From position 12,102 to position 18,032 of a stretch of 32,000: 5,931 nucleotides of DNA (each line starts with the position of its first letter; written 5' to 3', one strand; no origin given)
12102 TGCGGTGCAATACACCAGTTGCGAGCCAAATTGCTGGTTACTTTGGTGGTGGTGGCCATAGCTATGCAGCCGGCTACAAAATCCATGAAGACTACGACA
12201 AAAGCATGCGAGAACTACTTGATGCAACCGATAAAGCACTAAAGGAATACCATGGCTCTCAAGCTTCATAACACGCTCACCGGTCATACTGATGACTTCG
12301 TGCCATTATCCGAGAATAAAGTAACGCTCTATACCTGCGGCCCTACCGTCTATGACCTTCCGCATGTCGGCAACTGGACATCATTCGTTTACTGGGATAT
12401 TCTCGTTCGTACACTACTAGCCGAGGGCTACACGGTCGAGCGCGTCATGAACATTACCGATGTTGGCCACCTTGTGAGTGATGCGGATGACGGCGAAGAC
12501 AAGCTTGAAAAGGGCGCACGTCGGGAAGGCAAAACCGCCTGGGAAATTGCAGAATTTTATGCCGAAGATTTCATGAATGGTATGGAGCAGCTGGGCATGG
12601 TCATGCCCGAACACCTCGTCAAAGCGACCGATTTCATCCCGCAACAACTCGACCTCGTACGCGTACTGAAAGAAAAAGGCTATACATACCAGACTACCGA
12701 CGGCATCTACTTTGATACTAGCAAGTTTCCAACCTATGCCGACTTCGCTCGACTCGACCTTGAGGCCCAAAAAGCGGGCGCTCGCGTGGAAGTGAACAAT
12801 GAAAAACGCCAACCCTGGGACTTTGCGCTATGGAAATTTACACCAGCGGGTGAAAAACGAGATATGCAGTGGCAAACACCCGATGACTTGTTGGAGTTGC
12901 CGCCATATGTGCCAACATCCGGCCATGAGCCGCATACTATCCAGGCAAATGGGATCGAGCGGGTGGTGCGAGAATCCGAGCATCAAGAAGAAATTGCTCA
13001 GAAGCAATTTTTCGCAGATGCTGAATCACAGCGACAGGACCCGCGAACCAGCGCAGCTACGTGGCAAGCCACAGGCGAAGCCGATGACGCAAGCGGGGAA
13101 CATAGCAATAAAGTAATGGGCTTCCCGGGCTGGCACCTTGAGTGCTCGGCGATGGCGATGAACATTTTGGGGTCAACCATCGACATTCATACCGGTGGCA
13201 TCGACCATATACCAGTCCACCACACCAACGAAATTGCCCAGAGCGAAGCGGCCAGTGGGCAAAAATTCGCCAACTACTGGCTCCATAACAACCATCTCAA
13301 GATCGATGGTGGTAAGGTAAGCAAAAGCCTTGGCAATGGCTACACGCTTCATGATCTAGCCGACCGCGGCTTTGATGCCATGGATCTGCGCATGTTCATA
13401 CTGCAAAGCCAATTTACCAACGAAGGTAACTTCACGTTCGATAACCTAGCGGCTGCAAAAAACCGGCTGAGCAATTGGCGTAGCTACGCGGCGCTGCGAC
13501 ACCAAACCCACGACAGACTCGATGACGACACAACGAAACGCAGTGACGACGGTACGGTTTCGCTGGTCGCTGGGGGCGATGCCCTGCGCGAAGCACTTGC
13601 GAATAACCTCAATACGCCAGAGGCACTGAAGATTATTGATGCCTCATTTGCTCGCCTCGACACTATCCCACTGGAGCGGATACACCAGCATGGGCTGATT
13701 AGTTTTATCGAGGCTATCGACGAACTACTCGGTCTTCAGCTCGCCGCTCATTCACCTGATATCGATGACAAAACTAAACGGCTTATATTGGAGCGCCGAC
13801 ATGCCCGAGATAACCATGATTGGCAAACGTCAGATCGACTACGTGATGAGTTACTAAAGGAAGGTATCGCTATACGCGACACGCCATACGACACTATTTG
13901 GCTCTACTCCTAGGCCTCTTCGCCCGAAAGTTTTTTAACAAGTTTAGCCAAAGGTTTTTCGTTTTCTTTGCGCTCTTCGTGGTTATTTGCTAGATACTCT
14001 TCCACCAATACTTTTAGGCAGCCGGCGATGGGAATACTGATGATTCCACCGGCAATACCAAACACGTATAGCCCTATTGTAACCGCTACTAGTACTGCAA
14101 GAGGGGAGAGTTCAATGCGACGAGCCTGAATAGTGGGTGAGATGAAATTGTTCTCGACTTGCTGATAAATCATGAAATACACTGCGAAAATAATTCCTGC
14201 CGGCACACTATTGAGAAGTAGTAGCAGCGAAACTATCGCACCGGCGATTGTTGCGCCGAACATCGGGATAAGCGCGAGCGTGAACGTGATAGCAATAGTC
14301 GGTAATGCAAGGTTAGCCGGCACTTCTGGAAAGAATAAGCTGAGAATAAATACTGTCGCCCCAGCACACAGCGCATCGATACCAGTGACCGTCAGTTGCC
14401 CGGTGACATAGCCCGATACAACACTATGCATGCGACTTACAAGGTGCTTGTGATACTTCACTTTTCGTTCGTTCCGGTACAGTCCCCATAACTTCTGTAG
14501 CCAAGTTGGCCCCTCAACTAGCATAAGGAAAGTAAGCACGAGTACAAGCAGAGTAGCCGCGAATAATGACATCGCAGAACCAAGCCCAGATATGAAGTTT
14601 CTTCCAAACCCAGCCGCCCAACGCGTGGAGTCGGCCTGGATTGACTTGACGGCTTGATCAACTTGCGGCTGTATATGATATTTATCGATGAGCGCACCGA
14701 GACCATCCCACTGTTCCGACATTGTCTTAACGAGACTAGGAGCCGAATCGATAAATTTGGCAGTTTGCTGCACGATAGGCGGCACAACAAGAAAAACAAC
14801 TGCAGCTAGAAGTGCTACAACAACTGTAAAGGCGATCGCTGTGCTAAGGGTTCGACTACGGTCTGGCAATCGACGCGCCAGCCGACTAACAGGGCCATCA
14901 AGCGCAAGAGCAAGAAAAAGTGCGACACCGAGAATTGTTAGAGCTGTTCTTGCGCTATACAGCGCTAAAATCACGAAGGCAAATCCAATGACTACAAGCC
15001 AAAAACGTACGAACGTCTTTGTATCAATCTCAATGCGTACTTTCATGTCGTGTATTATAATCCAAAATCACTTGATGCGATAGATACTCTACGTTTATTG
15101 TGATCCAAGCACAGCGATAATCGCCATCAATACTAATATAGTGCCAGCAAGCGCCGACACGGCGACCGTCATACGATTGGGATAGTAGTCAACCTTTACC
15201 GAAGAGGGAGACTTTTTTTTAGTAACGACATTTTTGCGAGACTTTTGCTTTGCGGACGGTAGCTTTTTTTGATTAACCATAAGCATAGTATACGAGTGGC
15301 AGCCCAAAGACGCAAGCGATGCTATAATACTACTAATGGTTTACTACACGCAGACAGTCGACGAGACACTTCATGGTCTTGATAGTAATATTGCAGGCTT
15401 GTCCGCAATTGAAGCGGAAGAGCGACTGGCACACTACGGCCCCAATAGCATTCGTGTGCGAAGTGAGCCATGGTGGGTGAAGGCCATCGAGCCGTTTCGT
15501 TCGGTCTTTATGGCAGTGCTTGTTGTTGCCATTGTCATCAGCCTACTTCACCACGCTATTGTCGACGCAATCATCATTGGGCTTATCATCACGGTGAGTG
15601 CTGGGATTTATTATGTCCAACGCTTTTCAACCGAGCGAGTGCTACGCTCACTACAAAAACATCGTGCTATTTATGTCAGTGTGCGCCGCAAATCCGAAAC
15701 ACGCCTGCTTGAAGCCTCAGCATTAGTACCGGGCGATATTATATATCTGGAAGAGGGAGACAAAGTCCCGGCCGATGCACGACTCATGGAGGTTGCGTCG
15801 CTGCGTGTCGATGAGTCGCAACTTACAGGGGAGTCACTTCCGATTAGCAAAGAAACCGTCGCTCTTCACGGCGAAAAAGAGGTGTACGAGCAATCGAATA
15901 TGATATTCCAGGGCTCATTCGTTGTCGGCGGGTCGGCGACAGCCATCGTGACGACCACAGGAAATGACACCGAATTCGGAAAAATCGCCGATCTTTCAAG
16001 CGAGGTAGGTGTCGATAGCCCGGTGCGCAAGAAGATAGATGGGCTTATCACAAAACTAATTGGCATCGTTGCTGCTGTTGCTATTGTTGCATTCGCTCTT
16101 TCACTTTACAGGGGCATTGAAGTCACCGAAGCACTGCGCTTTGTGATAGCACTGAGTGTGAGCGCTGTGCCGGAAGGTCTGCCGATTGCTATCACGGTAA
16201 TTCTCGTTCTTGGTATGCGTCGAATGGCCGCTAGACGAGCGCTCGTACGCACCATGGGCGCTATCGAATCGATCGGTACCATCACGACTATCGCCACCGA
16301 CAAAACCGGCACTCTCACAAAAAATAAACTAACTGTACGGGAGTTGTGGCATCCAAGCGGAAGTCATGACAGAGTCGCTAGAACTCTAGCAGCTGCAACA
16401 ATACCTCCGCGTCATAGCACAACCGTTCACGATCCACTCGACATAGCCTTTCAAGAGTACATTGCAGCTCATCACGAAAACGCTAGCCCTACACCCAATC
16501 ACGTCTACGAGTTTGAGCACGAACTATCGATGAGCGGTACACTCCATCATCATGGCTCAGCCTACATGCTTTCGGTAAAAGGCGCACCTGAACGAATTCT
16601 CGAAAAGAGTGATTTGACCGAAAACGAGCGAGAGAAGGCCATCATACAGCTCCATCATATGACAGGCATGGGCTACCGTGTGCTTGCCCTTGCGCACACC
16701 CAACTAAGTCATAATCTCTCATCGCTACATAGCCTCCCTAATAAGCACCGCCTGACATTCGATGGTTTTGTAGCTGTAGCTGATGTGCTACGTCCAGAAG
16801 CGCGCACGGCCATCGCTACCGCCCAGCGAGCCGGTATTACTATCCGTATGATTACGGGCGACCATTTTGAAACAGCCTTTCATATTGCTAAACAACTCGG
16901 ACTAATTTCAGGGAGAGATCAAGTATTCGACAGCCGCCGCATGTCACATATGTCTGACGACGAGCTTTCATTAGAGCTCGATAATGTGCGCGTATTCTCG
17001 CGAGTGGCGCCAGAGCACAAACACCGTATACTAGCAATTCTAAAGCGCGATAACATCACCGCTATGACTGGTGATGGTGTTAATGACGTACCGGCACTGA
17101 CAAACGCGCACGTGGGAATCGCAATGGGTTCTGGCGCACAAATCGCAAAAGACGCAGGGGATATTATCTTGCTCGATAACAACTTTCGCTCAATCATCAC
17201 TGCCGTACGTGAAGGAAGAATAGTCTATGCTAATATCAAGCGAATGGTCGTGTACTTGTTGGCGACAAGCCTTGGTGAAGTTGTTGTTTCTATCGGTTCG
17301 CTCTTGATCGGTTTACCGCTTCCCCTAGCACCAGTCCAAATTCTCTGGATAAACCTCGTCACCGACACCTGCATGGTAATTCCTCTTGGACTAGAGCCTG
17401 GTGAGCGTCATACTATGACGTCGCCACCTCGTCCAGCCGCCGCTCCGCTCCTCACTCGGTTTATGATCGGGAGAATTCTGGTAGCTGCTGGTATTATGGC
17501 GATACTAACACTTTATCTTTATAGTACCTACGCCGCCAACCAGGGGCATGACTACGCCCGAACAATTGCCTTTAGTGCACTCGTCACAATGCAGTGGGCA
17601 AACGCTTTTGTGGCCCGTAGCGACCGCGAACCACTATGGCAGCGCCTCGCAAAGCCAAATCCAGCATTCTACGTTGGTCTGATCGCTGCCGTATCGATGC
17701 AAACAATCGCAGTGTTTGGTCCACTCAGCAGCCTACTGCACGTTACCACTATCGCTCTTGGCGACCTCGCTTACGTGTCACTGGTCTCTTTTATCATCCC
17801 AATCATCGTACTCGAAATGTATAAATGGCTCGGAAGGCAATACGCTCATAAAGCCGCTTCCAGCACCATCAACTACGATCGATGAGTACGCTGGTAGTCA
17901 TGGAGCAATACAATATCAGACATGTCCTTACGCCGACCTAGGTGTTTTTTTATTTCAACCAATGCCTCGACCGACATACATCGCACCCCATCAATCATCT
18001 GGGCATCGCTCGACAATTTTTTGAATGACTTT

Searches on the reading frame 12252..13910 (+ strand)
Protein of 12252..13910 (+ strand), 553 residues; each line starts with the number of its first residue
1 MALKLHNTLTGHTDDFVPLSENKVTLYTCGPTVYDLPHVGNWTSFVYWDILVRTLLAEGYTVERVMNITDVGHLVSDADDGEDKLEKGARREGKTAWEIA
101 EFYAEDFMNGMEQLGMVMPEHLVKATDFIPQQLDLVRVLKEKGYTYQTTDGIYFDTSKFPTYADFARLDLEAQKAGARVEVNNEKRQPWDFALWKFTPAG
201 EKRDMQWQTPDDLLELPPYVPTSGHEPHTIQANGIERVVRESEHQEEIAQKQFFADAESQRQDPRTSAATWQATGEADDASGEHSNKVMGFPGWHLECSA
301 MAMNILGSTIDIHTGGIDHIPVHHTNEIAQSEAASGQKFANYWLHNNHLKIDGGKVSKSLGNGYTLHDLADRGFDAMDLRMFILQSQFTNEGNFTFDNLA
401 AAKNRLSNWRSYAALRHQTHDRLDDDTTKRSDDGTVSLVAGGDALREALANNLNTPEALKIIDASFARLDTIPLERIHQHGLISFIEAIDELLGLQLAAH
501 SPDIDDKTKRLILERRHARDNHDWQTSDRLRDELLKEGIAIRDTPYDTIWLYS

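Call 79: search_protein_families(library=pfam, proteins=[window:12252-13910:+], max_evalue=0.00001)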
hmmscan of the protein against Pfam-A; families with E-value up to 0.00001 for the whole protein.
window:12252-13910:+ (553 aa): 3 families
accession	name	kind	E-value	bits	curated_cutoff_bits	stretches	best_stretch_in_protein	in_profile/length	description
PF01406.26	tRNA-synt_1e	-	3e-83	280.1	27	2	16-210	2-184/301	tRNA synthetases class I (C) catalytic domain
PF23493.1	CysS_C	-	2.4e-07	31.2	23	1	502-545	2-45/51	Cysteinyl-tRNA ligase anticodon binding domain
PF09334.17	tRNA-synt_1g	-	3.2e-07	29.9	20.1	0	322-404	294-376/391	tRNA synthetases class I (M)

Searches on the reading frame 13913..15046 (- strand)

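Call 79: search_protein_families(library=pfam, proteins=[window:13913-15046:-], max_evalue=0.00001)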
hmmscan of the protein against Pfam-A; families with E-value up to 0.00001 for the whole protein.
window:13913-15046:- (378 aa): 1 family
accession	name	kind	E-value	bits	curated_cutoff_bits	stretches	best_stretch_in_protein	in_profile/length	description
PF01594.21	AI-2E_transport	-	6.8e-45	154.1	34.3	1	16-351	2-326/327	AI-2E family transporter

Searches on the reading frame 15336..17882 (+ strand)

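Call 79: search_protein_families(library=pfam, proteins=[window:15336-17882:+], max_evalue=0.00001)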
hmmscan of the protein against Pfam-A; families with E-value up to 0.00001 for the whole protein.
window:15336-17882:+ (849 aa): 5 families
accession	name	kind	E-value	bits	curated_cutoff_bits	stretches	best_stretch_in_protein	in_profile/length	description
PF00122.25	E1-E2_ATPase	-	7.3e-48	162.9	28.1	1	113-299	6-180/181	E1-E2 ATPase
PF00689.26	Cation_ATPase_C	-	6.9e-41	140.4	27.3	1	661-832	1-175/175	Cation transporting ATPase, C-terminus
PF00702.32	Hydrolase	-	2.9e-17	64.1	26.4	1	316-591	1-190/191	haloacid dehalogenase-like hydrolase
PF00690.31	Cation_ATPase_N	-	3.2e-14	52.8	20.4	1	3-69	1-69/69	Cation transporter/ATPase, N-terminus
PF08282.18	Hydrolase_3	-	8.8e-06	26.1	20.9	0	575-621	206-252/255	haloacid dehalogenase-like hydrolase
